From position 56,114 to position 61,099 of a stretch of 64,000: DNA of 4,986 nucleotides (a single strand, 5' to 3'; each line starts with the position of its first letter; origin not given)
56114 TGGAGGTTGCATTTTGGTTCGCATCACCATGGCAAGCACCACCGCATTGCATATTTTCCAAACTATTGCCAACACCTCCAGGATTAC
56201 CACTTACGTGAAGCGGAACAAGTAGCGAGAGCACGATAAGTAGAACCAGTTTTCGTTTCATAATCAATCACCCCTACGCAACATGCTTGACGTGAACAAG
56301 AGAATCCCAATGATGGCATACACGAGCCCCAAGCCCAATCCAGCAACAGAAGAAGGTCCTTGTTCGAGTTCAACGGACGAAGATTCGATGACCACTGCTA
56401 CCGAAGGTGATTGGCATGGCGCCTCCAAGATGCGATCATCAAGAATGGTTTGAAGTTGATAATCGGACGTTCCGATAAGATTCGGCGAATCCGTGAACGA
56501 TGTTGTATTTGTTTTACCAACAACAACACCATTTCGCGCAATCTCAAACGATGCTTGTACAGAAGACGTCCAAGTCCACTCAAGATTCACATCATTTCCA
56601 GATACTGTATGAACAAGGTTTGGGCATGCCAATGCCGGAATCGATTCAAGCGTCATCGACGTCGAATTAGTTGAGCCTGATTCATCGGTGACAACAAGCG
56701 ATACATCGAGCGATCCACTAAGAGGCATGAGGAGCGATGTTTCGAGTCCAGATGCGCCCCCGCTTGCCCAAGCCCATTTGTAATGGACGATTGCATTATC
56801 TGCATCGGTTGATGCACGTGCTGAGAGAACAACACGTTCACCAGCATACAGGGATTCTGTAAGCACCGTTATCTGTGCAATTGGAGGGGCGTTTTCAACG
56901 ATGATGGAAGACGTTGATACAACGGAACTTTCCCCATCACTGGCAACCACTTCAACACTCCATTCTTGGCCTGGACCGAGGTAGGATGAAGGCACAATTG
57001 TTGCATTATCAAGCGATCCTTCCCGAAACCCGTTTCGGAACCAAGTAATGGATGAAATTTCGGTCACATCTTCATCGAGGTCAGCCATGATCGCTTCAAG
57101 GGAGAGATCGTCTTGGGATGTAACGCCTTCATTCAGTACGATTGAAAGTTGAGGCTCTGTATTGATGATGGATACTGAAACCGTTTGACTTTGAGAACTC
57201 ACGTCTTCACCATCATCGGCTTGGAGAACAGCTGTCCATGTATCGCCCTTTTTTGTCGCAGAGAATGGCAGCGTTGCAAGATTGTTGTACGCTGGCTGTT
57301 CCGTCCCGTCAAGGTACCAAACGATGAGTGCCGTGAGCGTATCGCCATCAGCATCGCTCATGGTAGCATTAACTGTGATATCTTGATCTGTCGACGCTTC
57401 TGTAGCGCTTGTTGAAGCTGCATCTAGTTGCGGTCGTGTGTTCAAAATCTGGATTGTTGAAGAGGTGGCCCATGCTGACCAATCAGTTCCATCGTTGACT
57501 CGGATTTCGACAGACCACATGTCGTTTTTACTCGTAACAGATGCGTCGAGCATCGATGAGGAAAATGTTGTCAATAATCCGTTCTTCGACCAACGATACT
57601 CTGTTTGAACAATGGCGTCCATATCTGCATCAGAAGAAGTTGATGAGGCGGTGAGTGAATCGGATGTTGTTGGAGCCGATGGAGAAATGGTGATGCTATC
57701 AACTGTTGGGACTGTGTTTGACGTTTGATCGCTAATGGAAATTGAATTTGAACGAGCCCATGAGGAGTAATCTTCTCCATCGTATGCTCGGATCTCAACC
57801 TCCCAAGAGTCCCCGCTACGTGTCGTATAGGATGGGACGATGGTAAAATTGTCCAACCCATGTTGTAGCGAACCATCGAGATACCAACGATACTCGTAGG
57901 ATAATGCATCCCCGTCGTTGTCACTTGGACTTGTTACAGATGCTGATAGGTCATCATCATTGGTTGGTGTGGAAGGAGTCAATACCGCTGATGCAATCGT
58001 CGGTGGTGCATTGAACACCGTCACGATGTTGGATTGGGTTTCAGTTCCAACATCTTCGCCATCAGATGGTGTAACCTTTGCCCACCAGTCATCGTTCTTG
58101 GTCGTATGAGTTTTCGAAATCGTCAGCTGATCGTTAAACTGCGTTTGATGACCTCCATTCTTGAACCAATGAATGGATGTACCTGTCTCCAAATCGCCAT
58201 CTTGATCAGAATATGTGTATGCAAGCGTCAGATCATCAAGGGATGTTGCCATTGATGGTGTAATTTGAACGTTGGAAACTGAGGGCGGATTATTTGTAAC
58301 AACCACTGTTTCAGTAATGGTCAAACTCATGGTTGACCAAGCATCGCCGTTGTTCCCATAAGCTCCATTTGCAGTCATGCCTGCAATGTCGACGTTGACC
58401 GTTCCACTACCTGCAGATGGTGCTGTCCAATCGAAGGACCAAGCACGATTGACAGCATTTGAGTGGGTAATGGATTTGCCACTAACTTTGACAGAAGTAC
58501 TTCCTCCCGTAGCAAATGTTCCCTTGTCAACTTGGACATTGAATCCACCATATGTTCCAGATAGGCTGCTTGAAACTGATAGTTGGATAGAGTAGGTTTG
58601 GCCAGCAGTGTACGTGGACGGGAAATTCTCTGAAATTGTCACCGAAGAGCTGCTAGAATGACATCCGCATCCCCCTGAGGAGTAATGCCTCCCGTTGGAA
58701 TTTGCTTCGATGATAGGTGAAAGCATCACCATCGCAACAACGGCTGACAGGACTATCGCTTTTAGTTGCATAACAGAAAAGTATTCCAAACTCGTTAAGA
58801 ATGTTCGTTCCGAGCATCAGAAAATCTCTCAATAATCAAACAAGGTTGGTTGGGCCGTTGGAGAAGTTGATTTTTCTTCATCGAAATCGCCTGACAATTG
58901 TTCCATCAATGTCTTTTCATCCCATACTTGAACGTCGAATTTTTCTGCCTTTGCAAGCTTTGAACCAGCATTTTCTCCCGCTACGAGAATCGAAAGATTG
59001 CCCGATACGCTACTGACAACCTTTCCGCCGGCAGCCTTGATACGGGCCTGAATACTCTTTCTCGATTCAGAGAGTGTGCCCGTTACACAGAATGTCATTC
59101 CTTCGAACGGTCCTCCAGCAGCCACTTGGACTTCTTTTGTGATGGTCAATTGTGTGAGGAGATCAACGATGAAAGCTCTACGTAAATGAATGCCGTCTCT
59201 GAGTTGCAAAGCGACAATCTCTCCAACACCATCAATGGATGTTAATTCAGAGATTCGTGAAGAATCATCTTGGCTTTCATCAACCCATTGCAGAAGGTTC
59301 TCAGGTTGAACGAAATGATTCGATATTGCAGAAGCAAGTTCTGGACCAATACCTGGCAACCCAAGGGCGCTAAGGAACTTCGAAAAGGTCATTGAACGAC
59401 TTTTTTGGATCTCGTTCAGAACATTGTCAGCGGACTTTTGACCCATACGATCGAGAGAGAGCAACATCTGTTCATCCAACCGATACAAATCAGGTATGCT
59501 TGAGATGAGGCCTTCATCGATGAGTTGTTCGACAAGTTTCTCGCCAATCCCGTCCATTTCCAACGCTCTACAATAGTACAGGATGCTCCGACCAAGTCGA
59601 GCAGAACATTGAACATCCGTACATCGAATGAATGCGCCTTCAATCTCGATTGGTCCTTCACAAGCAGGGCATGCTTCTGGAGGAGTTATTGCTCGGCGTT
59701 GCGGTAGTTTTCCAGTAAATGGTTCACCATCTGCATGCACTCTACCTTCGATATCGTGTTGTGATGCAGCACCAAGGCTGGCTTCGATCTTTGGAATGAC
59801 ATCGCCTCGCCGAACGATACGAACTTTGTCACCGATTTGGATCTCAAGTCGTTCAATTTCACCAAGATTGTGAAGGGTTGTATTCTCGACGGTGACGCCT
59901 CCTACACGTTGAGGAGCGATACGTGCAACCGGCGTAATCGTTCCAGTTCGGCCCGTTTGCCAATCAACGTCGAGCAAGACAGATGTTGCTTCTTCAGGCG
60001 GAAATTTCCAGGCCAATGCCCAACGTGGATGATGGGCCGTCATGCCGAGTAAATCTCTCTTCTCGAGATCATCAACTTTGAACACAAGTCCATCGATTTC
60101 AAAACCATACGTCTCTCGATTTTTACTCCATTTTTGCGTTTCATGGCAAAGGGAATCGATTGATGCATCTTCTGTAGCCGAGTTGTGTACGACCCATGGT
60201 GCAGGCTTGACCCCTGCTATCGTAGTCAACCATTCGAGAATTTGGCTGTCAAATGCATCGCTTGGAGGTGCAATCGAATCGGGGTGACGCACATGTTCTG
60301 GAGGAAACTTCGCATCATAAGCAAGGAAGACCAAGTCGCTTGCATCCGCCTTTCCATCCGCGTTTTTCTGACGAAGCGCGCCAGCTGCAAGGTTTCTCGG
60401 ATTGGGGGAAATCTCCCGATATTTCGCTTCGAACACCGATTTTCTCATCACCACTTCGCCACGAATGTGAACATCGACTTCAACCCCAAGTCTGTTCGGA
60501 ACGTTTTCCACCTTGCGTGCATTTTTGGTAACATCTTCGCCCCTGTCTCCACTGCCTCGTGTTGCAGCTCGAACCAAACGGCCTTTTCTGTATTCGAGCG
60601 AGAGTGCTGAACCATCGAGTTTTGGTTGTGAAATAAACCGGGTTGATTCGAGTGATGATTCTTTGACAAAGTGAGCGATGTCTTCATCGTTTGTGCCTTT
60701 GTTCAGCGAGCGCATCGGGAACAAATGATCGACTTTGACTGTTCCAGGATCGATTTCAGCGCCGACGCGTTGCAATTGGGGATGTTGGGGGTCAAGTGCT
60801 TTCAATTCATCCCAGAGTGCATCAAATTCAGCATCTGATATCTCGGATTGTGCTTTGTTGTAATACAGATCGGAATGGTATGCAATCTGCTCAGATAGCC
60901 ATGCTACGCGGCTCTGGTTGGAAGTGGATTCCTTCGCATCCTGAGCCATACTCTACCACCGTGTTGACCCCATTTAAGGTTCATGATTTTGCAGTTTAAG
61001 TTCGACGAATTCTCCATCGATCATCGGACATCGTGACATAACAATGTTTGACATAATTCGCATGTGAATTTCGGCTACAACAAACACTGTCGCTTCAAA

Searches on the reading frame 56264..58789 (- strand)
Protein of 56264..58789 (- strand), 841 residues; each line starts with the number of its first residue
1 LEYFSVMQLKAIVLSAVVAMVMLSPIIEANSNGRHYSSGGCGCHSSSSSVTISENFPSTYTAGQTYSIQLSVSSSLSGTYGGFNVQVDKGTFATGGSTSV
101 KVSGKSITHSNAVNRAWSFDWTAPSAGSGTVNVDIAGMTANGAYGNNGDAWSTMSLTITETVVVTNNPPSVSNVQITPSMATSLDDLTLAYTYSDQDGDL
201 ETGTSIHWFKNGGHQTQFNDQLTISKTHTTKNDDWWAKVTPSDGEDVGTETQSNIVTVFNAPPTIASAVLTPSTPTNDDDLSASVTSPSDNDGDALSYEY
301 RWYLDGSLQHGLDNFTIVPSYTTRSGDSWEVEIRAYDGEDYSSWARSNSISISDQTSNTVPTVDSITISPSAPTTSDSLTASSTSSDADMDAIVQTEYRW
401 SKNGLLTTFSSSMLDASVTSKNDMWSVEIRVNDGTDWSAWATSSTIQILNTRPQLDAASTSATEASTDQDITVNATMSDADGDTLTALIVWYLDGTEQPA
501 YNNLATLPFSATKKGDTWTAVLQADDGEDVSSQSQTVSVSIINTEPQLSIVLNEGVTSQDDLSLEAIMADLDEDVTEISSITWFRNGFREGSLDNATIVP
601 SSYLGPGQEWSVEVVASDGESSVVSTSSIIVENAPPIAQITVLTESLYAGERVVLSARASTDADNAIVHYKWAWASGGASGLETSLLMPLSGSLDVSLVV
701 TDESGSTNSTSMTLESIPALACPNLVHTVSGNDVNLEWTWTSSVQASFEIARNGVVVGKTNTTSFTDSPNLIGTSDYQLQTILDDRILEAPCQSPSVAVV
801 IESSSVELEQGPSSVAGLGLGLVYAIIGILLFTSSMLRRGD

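Call 62: search_protein_families(library=pfam, proteins=[window:56264-58789:-], max_evalue=0.00001)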
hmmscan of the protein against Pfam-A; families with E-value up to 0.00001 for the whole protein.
window:56264-58789:- (841 aa): 1 family
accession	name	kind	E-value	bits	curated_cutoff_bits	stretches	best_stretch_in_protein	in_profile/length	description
PF18911.6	PKD_4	-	1e-06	29.1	27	1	633-711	1-79/85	PKD domain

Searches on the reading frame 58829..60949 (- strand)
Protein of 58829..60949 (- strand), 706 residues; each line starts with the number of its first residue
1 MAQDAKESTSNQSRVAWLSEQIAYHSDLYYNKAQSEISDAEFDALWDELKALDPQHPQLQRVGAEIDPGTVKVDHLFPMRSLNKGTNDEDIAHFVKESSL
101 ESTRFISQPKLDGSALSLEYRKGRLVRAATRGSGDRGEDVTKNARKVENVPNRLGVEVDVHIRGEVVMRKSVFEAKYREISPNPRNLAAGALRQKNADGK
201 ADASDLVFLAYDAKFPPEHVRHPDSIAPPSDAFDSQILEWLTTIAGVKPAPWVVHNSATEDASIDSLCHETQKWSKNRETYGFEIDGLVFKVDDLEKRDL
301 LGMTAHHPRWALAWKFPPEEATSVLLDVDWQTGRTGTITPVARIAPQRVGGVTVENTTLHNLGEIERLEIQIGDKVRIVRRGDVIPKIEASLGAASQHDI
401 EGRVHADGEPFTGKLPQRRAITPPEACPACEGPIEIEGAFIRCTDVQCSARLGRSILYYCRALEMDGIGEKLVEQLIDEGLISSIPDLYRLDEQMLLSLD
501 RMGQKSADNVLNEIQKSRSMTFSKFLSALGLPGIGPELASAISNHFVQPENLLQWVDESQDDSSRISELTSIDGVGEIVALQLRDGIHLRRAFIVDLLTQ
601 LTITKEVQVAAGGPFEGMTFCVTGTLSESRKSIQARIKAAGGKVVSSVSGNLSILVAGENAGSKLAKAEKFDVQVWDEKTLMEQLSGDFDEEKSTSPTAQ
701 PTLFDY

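Call 62: search_protein_families(library=pfam, proteins=[window:58829-60949:-], max_evalue=0.00001)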
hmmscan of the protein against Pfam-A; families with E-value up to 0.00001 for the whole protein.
window:58829-60949:- (706 aa): 6 families
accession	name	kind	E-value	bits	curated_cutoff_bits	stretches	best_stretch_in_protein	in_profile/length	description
PF01653.23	DNA_ligase_aden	-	1.5e-52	179.1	27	1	72-319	6-253/253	NAD-dependent DNA ligase adenylation domain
PF03120.22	DNA_ligase_OB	-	1.9e-24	85.7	32.9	1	323-392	2-71/79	NAD-dependent DNA ligase OB-fold domain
PF14520.12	HHH_5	-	4e-14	53.3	27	1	463-516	5-57/57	Helix-hairpin-helix domain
PF00533.33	BRCT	-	2.3e-11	44.2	21.3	1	613-681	4-74/78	BRCA1 C Terminus (BRCT) domain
PF22745.1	Nlig-Ia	-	3.9e-09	37.5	27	1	13-60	4-52/92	DNA ligase-like, N-terminal NAD+-binding domain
PF16589.12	BRCT_2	-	9.9e-06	26.2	27.3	0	615-669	3-58/86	BRCT domain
